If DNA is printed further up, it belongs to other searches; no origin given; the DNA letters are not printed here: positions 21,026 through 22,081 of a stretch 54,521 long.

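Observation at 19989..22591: AbiEi-like regulator + HipS-like/HIRAN-type protein + N-terminally truncated HipA-like kinase: a possible new tripartite toxin-antitoxin or defence module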

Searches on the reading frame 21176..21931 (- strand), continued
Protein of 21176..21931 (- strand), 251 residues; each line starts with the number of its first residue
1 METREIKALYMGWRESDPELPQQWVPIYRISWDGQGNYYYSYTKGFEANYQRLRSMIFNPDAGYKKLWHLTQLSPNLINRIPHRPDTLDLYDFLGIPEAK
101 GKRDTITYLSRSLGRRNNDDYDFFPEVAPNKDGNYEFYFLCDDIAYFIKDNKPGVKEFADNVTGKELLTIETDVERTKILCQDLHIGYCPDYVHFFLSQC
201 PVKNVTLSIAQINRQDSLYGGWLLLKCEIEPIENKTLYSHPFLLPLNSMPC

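Call 59: find_related_loci(query=A3, collection=metagenome_contigs, flank=5000)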
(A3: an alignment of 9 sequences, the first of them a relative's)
Query A3 (251 aa) in metagenome_contigs; peptide patterns used: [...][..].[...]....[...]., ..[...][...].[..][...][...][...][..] (x = any residue, [..] = any of these).
108 stretches matched a pattern; 5 encode a relative of the query (tblastn E <= 1e-3); 5 distinct loci.
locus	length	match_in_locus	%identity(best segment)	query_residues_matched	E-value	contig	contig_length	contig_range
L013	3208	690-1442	71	1-251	2e-129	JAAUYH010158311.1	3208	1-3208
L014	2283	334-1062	41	5-250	2e-61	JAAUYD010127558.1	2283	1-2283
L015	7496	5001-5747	39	1-251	2e-57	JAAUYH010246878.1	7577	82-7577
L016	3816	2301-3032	40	5-250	2e-55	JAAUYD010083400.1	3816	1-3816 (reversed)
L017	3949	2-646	40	32-250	3e-51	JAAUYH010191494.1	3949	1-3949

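Call 60: find_related_loci(query=A3, collection=viral_contigs, flank=5000)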
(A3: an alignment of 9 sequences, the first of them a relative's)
Query A3 (251 aa) in viral_contigs; peptide patterns used: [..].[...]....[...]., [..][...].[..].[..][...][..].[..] (x = any residue, [..] = any of these).
50 stretches matched a pattern, but none encodes a relative of the query by tblastn (E <= 1e-3).

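Call 61: fold_search(model_id=the predicted structure, library=pdb)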
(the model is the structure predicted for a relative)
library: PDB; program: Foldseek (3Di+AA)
matches with E <= 10: 415; with E <= 0.001: 0
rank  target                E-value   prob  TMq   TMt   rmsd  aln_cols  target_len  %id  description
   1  8ezr_A                8.4e-02  0.97  0.32  0.70   3.9       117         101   12  Crystal structure of the HipS(Lp)-HipT(Lp) complex from Legionella pneumophila, native protein (released 2023-09-27)
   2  7vkb_B                1.2e-01  0.82  0.26  0.55   5.8       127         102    9  Crystal structure of the a bacterial kinase complex (released 2022-06-29)
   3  4cs2                  1.3e-01  0.05  0.13  0.13  18.1       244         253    9  Catalytic domain of Pyrrolysyl-tRNA synthetase mutant Y306A, Y384F in its apo form (released 2014-04-30)
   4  2x34_B                2.5e-01  0.03  0.12  0.16  17.2       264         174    8  Structure of a polyisoprenoid binding domain from Saccharophagus degradans implicated in plant cell wall breakdown (released 2010-03-23)
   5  2x32_B                2.8e-01  0.03  0.12  0.16  17.1       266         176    8  Structure of a polyisoprenoid binding domain from Saccharophagus degradans implicated in plant cell wall breakdown (released 2010-03-23)
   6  2x34_A                3.0e-01  0.04  0.12  0.16  17.2       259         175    7  Structure of a polyisoprenoid binding domain from Saccharophagus degradans implicated in plant cell wall breakdown (released 2010-03-23)
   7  9l12_E                3.3e-01  0.06  0.15  0.06  23.8       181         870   13  Crystal structure of Cas12h ternary complex (released 2025-06-11)
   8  9j4s_I                3.6e-01  0.03  0.12  0.14  15.4       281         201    7  Structural basis for recognition of SARS-CoV-2 conserved nucleocapside epitopes by dominant T cell receptors (released 2025-08-13)
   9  6zkz_D                4.0e-01  0.03  0.12  0.14  14.6       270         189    8  Crystal structure of InhA:01 TCR in complex with HLA-E (F116C) bound to InhA (53-61 H4C) (released 2022-01-26)
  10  3q34_B                4.5e-01  0.18  0.16  0.22   8.3        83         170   13  The crystal structure of YceI-like family protein from Pseudomonas syringae (released 2011-02-23)
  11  3q34_C                5.1e-01  0.16  0.16  0.22   8.2        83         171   13  The crystal structure of YceI-like family protein from Pseudomonas syringae (released 2011-02-23)
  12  8axb_A                5.8e-01  0.04  0.16  0.11  16.1       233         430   12  Cryo-EM structure of Cas12k-sgRNA binary complex (type V-K CRISPR-associated transposon) (released 2024-04-10)
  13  3q34_A                5.8e-01  0.04  0.14  0.18  16.5       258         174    5  The crystal structure of YceI-like family protein from Pseudomonas syringae (released 2011-02-23)
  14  3tjh_C                5.8e-01  0.02  0.11  0.13  17.3       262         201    8  42F3-p3A1/H2-Ld complex (released 2011-12-07)
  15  6zky_D                6.1e-01  0.02  0.12  0.14  14.9       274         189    8  Crystal structure of InhA:01 TCR in complex with HLA-E (S147C) bound to InhA (53-61 H3C) (released 2022-01-26)
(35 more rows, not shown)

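Call 65: find_encoding_contigs(protein=P0002, flank=3000, max_places=2)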
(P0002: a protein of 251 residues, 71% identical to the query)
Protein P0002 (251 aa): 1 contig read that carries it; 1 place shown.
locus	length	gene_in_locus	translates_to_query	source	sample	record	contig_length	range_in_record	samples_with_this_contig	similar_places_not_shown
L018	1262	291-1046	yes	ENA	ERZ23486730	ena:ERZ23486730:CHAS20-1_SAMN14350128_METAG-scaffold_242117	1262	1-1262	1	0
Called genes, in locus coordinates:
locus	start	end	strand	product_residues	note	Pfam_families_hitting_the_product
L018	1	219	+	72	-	?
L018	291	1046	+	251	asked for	-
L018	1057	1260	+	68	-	?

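Call 66: find_encoding_contigs(protein=P0005, flank=3000, max_places=2)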
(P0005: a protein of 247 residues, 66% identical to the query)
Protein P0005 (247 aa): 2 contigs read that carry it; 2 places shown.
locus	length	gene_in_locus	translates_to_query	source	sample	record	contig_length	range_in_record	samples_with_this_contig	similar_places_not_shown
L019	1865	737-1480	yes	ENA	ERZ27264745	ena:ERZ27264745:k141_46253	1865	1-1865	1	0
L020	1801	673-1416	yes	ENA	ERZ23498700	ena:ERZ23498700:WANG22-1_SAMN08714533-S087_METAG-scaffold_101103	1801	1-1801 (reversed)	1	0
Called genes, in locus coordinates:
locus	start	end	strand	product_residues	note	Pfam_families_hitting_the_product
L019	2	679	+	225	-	?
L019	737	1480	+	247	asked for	-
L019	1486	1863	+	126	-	?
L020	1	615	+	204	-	?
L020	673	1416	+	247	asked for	-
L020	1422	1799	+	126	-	?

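Call 67: search_protein_families(library=padloc, proteins=[L018:1-219:+, L019:2-679:+, L016:1578-2069:+, L016:118-1014:+, L015:3712-4908:+, L015:3069-3707:+, L015:2233-3066:+, L015:4911-5762:+, L015:5759-6502:+], max_evalue=0.001)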
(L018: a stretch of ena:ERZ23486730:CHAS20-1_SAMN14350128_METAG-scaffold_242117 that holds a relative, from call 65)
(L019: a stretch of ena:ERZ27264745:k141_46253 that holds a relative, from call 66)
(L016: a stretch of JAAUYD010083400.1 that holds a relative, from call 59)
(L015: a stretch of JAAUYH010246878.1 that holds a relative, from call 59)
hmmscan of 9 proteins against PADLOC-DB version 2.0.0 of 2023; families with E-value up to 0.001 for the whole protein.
L018:1-219:+ (72 aa): 0 families

L019:2-679:+ (225 aa): 0 families

L016:1578-2069:+ (163 aa): 1 family
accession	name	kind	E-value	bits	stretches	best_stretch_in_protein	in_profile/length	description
PDLC01848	CARF3--CARF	-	0.00036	18.2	1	32-88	135-186/197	-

L016:118-1014:+ (298 aa): 3 families
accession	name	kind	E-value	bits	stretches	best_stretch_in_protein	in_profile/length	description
PDLC04920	PDC-S13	-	1.2e-22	78.6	1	132-282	100-241/286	-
PDLC04962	PDC-S22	-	1.5e-10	38.6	1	20-272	19-248/281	-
PDLC04919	PDC-S13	-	1.6e-06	25.6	1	179-289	131-241/281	-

L015:3712-4908:+ (398 aa): 0 families

L015:3069-3707:+ (212 aa): 0 families

L015:2233-3066:+ (277 aa): 0 families

L015:4911-5762:+ (283 aa): 5 families
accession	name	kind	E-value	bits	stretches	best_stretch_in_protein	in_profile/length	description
PDLC04347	PDC-M03B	-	8.1e-18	62.9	1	55-273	18-241/245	-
PDLC04348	PDC-M03B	-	2.5e-09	35.2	1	55-246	18-215/248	-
PDLC04346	PDC-M03B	-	9.9e-07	26.6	1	116-204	32-122/262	-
PDLC04349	PDC-M03B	-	1.5e-05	22.7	1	67-259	31-229/232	-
PDLC04350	PDC-M03B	-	4.5e-05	20.9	1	59-188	22-147/280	-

L015:5759-6502:+ (247 aa): 3 families
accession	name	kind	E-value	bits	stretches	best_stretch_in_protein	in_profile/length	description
PDLC04347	PDC-M03B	-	1.2e-12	46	1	10-145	5-130/245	-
PDLC04348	PDC-M03B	-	5.8e-05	20.9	1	10-147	5-136/248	-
PDLC04346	PDC-M03B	-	0.00039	18.1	1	75-145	16-89/262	-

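Call 100: search_dna_similar(query=window:21176-21931:-, collection=plasmids, mode=protein, max_rows=25, max_evalue=0.001)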
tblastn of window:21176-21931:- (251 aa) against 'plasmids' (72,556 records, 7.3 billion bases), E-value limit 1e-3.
Records with a match: 1; places in all: 1; records where one place covers at least 80% of the query: 1.
Best place of each record, by identity: <60% 1.
By first word of the organism name: Oscillatoria 1.
By predicted mobility (MOB-suite, as given by PLSDB): conjugative 1.
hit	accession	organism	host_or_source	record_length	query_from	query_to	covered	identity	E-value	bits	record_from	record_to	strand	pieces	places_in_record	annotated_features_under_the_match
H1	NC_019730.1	Oscillatoria nigro-viridis PCC 7112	-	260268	7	214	83%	25.3%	6e-8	61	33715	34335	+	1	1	HIRAN domain-containing protein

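Call 105: get_annotated_region(hit=H1, flank=3500)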
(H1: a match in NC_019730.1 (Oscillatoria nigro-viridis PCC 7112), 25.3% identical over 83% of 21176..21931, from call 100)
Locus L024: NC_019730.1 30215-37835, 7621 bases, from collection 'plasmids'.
description: Oscillatoria nigro-viridis PCC 7112 plasmid pOSC7112.02, complete sequence
organism: Oscillatoria nigro-viridis PCC 7112 (NCBI taxid 179408)
taxonomy: Bacteria; Cyanobacteriota; Cyanophyceae; Oscillatoriales; Oscillatoriaceae; Oscillatoria; Oscillatoria nigro-viridis; Oscillatoria nigro-viridis PCC 7112
host: -; source: -; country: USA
typing (MOB-suite, as given by PLSDB): conjugative; replicon rep_cluster_309; relaxase MOBP; mating-pair formation MPF_T
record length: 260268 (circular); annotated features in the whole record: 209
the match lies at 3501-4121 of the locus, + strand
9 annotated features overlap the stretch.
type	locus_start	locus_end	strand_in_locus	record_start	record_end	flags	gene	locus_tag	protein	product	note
CDS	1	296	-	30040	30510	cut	-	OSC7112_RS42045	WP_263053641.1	hypothetical protein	-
CDS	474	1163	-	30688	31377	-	-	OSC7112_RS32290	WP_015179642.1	hypothetical protein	-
CDS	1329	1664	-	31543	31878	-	-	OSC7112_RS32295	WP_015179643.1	XisI protein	-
CDS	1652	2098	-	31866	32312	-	-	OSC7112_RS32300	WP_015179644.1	XisH family protein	-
CDS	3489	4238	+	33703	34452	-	-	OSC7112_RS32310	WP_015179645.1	HIRAN domain-containing protein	-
CDS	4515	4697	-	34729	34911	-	-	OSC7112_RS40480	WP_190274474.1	hypothetical protein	-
CDS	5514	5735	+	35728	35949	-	-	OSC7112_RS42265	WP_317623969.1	hypothetical protein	-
CDS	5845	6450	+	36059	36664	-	-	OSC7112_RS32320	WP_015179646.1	Uma2 family endonuclease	-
CDS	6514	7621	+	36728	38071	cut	-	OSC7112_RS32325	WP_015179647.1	helix-turn-helix transcriptional regulator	-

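Call 107: search_protein_families(library=padloc, proteins=[L024:2508-3365:+, L024:3489-4238:+], max_evalue=0.001)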
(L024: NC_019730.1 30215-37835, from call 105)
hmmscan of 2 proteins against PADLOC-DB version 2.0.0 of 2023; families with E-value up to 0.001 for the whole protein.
L024:2508-3365:+ (285 aa): 0 families

L024:3489-4238:+ (249 aa): 7 families
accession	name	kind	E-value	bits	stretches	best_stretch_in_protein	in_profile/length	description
PDLC04348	PDC-M03B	-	1.2e-102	340.9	1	1-244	1-243/248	-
PDLC04347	PDC-M03B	-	1.8e-95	317.2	1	1-246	1-242/245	-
PDLC04346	PDC-M03B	-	6.8e-56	187.8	1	51-248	3-206/262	-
PDLC04352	PDC-M03B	-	3e-39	133.1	1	2-237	2-236/250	-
PDLC04349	PDC-M03B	-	5e-39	132.3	1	4-214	7-215/232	-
PDLC04350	PDC-M03B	-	6.1e-33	112.3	1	21-241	21-236/280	-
PDLC04351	PDC-M03B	-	6.3e-22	76.3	1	5-204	6-205/255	-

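Call 111: search_protein_families(library=pfam, proteins=[L015:3712-4908:+, L015:706-1560:+], max_evalue=0.1)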
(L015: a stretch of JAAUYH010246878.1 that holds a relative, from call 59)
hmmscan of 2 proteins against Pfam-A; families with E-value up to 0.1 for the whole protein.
L015:3712-4908:+ (398 aa): 6 families
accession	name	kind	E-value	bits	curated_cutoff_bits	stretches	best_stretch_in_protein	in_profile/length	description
PF02882.25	THF_DHG_CYH_C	-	1.2e-22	80.4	27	1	136-279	16-157/160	Tetrahydrofolate dehydrogenase/cyclohydrolase, NAD(P)-binding domain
PF00763.28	THF_DHG_CYH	-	1.3e-06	29.1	32.8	1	52-126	40-115/115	Tetrahydrofolate dehydrogenase/cyclohydrolase, catalytic domain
PF01370.27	Epimerase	-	0.0021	17.9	20.9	1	157-199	1-43/240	NAD dependent epimerase/dehydratase family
PF14829.11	GPAT_N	-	0.0093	16.3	25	1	326-370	17-61/76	Glycerol-3-phosphate acyltransferase N-terminal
PF10415.14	FumaraseC_C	-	0.032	15.1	32.5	0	321-349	13-41/54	Fumarase C C-terminus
PF01073.25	3Beta_HSD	-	0.089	12.2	22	0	158-195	1-40/280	3-beta hydroxysteroid dehydrogenase/isomerase family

L015:706-1560:+ (284 aa): 2 families
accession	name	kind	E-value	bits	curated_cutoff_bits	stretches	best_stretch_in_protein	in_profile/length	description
PF05395.17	DARPP-32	-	0.0083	16.7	24.6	1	3-100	59-158/169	Protein phosphatase inhibitor 1/DARPP-32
PF14829.11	GPAT_N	-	0.0097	16.3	25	0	159-216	3-62/76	Glycerol-3-phosphate acyltransferase N-terminal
